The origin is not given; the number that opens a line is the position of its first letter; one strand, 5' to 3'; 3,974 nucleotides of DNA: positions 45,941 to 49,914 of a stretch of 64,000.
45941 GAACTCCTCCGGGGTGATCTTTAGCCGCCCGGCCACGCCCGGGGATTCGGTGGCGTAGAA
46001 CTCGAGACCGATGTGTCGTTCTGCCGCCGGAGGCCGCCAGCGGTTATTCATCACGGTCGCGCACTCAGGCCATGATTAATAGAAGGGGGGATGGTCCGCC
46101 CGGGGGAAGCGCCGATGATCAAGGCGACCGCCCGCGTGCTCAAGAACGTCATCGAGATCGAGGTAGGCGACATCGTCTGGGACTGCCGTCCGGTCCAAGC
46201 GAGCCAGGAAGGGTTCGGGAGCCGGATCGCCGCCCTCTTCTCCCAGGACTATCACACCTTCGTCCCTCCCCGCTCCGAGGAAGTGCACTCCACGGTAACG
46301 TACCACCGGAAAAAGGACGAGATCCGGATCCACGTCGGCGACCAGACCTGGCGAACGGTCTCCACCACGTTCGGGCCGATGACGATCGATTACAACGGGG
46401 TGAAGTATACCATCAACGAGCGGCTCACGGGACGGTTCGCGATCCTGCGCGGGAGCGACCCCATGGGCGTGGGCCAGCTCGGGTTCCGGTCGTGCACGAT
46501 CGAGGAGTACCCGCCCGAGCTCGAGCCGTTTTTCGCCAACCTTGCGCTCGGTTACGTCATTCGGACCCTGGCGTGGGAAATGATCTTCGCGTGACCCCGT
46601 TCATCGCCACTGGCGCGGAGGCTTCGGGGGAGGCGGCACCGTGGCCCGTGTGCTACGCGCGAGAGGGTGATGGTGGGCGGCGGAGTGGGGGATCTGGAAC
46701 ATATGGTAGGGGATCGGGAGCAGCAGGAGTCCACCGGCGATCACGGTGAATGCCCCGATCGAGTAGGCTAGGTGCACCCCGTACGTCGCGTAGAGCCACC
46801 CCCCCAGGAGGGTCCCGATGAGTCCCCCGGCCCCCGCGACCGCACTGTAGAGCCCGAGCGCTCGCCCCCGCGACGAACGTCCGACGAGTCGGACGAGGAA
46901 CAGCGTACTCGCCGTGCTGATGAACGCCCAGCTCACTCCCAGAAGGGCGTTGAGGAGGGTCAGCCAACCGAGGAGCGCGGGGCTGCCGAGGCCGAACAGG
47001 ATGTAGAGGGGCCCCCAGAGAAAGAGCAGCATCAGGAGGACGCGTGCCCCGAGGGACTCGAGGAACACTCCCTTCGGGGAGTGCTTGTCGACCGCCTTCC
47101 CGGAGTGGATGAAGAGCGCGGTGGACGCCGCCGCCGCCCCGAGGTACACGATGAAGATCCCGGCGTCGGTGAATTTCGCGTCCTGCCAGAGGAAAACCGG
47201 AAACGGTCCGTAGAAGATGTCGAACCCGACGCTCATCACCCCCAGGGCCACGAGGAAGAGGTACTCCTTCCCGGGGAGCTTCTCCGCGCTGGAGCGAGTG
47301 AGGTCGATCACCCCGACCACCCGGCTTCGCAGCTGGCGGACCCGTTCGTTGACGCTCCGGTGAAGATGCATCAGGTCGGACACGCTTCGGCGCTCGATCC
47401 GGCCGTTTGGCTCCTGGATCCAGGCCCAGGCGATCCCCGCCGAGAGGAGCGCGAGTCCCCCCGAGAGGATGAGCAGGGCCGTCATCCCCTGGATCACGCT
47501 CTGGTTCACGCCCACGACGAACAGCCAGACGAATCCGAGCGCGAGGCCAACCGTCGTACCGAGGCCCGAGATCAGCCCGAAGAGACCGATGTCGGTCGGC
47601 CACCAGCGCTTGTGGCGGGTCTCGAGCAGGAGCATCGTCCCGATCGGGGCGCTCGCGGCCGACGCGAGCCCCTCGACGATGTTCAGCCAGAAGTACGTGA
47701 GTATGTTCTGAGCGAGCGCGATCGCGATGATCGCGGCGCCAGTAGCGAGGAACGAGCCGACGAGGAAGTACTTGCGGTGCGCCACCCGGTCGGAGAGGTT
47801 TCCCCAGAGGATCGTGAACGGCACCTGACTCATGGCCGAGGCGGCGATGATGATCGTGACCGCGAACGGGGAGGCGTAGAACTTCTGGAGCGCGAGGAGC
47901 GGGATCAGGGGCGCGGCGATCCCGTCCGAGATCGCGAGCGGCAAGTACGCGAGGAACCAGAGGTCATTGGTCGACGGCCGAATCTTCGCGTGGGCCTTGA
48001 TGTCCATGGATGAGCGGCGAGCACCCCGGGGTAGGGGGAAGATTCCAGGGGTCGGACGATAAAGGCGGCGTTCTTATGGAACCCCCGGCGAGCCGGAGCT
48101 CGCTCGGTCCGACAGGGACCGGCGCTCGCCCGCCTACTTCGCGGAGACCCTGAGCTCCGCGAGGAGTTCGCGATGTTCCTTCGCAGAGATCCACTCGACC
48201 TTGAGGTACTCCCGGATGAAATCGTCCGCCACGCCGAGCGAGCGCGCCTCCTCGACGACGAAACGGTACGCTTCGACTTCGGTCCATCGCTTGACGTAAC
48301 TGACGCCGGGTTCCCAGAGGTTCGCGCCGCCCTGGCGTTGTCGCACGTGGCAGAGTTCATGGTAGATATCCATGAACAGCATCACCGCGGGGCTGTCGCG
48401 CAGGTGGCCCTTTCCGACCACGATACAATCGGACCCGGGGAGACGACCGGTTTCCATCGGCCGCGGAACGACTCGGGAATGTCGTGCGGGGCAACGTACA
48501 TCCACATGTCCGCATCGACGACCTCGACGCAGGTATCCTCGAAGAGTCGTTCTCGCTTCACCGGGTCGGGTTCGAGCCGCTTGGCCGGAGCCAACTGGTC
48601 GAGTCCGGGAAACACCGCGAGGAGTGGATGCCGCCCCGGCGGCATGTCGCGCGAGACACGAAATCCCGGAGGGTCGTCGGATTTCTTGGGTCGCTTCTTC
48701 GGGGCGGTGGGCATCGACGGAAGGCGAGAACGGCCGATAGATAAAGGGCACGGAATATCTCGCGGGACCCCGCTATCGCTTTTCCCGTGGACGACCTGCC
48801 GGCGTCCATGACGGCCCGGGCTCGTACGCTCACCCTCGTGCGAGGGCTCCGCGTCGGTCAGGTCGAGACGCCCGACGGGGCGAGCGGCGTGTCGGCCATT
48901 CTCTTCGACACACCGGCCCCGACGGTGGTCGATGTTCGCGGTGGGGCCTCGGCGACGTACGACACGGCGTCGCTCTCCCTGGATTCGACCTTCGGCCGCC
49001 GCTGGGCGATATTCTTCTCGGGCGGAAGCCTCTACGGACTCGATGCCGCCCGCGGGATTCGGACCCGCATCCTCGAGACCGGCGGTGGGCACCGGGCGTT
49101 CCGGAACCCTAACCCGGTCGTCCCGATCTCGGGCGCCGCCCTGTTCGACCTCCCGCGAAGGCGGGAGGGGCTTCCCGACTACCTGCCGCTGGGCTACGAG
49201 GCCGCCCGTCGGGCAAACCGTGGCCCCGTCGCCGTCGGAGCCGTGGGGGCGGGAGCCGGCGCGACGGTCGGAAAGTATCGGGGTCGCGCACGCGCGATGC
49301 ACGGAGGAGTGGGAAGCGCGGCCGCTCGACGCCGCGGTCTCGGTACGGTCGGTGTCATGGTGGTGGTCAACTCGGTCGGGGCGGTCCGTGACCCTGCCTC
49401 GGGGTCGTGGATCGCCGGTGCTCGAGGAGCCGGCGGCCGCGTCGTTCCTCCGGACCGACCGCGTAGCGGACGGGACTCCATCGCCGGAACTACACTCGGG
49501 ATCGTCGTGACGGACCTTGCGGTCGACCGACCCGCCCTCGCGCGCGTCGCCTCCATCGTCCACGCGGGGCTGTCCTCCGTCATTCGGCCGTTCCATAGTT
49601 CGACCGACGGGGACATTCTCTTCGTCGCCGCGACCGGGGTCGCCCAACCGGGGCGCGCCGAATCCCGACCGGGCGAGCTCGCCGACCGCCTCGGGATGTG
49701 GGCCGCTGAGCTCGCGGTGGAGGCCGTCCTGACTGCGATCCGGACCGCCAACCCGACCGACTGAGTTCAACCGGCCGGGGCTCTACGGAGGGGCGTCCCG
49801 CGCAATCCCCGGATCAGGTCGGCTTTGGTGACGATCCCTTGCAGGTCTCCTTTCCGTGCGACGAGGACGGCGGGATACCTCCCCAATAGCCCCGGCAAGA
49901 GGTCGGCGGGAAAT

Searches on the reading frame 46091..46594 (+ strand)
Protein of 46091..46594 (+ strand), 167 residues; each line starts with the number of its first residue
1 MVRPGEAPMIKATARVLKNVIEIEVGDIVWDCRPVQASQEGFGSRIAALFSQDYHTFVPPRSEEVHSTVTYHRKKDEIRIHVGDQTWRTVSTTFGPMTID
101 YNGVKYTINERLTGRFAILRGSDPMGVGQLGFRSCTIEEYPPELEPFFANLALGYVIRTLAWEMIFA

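Call 54: find_encoding_contigs(protein=window:46091-46594:+, flank=3000, max_places=10)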
Protein window:46091-46594:+ (167 aa): 1 contig read that carries it; 1 place shown.
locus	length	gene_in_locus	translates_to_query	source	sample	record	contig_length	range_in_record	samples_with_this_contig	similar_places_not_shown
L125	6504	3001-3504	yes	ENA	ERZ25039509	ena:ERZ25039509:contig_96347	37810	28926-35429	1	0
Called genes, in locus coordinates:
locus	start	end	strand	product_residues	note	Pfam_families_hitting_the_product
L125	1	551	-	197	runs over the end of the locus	PF06745:ATPase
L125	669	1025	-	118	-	-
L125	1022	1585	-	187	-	-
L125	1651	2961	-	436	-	PF01142:TruD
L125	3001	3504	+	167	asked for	-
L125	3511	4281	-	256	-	PF07690:MFS_1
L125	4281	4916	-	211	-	PF07690:MFS_1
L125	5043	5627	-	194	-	-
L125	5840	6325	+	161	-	PF03576:Peptidase_S58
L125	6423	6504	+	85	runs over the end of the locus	PF03576:Peptidase_S58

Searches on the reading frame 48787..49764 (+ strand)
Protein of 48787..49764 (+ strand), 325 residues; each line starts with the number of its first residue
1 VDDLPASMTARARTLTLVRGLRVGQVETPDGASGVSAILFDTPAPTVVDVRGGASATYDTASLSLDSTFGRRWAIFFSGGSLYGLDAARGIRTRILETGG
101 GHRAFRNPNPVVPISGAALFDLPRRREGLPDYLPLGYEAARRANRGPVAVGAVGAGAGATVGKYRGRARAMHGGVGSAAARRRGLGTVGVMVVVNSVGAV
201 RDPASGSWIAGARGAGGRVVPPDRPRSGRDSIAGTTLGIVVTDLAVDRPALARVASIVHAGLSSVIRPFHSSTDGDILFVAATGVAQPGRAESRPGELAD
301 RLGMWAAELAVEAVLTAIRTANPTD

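Call 39: search_protein_families(library=pfam, proteins=[window:48787-49764:+])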
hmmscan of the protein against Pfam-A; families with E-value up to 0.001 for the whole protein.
window:48787-49764:+ (325 aa): 1 family
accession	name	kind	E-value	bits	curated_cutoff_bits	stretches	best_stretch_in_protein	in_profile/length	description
PF03576.19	Peptidase_S58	-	7e-33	114.9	23.9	1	15-324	3-299/307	Peptidase family S58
